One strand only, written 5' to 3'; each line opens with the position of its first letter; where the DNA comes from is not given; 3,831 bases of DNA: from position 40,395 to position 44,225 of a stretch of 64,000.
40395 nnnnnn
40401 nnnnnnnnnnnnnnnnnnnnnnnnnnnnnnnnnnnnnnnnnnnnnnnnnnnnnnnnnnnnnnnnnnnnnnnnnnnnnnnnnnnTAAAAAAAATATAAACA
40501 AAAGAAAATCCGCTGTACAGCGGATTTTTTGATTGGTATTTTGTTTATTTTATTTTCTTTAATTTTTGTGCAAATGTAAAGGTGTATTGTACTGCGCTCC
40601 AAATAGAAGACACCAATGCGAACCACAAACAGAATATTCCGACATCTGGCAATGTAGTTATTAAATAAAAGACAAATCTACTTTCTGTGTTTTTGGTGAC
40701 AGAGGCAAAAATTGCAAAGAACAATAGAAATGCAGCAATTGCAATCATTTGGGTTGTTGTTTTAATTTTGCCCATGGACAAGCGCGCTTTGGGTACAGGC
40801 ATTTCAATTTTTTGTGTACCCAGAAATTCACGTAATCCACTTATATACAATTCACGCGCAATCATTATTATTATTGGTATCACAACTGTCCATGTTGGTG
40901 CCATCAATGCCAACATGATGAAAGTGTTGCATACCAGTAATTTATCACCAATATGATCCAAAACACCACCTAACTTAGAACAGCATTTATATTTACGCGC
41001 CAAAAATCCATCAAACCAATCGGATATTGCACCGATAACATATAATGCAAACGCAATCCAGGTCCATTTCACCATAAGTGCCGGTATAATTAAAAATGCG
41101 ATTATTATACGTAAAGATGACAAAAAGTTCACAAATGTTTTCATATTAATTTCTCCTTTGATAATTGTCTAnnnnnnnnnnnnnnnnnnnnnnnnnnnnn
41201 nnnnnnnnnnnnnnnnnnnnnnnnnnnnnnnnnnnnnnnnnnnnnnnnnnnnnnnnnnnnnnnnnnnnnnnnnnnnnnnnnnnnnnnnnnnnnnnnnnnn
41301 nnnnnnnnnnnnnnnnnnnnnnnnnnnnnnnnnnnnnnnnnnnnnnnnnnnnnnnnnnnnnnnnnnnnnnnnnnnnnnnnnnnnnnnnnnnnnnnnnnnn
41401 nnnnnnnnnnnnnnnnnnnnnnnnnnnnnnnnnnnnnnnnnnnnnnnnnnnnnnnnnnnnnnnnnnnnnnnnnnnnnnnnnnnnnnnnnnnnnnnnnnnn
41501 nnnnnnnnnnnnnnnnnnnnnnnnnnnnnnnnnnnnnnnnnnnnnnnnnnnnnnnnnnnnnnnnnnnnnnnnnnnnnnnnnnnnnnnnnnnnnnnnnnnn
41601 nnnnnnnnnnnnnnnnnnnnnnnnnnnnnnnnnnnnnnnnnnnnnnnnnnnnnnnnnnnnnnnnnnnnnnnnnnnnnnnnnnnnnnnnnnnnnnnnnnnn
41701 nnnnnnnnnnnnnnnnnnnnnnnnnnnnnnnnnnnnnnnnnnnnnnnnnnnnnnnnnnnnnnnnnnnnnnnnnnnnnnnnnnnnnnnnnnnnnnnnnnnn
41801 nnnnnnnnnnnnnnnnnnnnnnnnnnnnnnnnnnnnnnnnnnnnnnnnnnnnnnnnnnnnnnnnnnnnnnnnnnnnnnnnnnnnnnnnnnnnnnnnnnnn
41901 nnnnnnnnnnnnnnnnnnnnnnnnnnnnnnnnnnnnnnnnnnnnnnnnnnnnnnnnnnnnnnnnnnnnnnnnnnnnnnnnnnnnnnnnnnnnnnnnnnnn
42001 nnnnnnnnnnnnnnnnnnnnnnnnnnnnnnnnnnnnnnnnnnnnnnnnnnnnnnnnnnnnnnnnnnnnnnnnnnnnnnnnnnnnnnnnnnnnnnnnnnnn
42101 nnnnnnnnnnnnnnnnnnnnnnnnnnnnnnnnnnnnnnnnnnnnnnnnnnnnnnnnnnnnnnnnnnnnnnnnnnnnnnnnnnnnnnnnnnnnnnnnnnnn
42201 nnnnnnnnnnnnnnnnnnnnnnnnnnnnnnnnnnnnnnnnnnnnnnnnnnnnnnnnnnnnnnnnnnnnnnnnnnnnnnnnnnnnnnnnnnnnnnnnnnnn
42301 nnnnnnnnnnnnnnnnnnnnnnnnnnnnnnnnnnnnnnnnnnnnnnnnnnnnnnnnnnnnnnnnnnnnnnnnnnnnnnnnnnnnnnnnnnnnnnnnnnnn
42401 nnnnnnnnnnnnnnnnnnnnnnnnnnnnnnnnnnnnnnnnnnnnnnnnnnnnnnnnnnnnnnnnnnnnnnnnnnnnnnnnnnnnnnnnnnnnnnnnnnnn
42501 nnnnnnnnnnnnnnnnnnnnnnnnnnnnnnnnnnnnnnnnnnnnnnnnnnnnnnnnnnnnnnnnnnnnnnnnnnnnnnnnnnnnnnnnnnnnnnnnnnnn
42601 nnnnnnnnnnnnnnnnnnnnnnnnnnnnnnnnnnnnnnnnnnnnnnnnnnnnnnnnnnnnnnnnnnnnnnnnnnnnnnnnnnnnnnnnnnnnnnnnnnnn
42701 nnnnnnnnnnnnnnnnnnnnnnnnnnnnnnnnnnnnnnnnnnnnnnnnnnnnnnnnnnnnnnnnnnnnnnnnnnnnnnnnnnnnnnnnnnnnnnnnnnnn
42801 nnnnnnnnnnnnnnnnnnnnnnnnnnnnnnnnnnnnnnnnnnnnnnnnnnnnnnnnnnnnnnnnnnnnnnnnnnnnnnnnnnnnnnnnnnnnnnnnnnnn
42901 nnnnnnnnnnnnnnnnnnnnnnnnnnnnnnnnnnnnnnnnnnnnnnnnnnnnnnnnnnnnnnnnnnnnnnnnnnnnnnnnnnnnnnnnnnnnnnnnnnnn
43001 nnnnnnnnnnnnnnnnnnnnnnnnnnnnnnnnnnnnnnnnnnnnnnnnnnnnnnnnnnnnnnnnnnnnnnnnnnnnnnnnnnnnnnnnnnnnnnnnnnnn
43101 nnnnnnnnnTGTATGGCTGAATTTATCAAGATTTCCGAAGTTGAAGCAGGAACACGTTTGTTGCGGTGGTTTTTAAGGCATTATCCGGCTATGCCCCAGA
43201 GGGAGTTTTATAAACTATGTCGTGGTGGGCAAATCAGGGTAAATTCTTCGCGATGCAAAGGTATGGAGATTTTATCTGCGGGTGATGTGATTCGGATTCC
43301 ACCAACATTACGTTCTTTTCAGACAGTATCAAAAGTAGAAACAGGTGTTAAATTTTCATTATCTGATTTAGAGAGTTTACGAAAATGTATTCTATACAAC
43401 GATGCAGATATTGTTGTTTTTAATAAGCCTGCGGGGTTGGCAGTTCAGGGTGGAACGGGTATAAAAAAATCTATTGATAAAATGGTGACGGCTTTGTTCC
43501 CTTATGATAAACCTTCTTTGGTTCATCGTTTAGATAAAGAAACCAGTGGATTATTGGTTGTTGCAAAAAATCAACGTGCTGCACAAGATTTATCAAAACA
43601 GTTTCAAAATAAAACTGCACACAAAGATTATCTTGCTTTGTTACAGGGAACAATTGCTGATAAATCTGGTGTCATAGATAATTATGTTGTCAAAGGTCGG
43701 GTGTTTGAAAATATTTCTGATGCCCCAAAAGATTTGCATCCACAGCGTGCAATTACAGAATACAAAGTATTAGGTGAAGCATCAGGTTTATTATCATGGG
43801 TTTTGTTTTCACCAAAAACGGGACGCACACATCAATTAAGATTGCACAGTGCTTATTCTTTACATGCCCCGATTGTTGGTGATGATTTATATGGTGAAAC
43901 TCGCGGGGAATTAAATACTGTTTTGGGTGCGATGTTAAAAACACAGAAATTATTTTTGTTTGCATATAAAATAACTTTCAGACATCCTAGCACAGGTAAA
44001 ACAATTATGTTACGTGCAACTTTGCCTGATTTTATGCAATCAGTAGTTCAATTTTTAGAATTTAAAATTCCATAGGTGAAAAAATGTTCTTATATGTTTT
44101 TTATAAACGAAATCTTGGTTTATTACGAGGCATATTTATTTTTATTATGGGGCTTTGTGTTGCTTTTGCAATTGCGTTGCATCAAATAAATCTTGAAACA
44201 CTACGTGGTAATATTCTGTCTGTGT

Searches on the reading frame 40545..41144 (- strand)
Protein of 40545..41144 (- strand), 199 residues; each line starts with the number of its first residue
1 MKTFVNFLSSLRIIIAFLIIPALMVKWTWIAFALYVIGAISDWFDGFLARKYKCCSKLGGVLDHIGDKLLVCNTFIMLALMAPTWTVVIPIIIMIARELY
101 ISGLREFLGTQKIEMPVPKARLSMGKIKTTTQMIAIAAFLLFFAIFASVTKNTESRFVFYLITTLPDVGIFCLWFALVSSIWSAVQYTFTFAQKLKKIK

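Call 28: search_protein_families(library=pfam, proteins=[window:40545-41144:-], max_evalue=0.001)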
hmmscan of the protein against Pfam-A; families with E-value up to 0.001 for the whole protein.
window:40545-41144:- (199 aa): 1 family
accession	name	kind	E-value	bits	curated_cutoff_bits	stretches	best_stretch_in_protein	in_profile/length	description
PF01066.26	CDP-OH_P_transf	-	4.1e-27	95.9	22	1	6-158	5-138/152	CDP-alcohol phosphatidyltransferase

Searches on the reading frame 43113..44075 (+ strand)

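Call 28: search_protein_families(library=pfam, proteins=[window:43113-44075:+], max_evalue=0.001)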
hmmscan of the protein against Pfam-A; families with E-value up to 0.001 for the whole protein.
window:43113-44075:+ (320 aa): 1 family
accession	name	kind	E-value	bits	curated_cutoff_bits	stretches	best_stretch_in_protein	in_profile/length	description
PF00849.27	PseudoU_synth_2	-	2.6e-30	106.1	26.8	1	99-247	1-151/152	RNA pseudouridylate synthase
